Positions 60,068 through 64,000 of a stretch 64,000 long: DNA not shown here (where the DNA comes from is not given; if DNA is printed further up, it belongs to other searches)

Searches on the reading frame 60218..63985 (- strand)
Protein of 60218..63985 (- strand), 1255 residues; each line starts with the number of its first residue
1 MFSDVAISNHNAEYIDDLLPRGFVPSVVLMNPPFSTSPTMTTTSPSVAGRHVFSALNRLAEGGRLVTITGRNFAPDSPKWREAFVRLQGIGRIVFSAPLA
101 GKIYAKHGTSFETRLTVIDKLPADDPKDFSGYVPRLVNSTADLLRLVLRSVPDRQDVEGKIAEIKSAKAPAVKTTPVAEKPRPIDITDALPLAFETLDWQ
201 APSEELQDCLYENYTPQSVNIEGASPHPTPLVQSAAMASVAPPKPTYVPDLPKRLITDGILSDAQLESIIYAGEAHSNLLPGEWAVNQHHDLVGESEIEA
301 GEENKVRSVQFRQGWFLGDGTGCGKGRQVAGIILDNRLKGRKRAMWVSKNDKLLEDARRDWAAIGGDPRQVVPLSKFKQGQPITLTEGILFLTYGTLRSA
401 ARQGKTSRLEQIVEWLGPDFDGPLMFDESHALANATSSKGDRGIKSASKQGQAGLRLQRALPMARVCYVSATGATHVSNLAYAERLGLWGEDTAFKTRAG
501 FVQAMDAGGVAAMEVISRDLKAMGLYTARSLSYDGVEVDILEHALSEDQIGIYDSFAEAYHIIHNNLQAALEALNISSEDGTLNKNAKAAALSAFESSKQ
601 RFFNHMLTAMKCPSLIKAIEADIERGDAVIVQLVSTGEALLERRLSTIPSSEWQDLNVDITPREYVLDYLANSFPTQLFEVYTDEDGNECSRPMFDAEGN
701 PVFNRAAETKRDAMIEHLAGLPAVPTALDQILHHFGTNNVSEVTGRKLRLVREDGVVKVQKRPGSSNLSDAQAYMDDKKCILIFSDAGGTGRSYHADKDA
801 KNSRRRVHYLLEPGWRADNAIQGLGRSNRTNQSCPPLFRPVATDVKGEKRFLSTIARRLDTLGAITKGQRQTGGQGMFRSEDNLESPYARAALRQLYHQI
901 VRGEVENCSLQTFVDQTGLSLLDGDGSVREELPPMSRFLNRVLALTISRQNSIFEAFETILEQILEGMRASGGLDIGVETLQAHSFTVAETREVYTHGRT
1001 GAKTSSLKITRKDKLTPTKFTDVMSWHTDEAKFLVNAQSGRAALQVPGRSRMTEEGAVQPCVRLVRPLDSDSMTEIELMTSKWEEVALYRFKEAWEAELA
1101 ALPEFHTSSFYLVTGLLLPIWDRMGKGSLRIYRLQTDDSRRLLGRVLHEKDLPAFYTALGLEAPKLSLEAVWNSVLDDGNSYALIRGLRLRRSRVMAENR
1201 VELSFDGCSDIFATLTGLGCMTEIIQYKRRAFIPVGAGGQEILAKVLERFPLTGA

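Call 18: search_protein_families(library=pfam, proteins=[window:60218-63985:-])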
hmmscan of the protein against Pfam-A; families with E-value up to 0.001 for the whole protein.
window:60218-63985:- (1255 aa): 2 families
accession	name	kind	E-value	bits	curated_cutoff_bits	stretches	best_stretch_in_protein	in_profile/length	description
PF13872.12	AAA_34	-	9.6e-121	402.8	27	1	226-554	1-305/306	P-loop containing NTP hydrolase pore-1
PF13871.12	Helicase_C_4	-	6e-96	321.8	30.5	1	727-980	2-271/271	C-terminal domain on Strawberry notch homologue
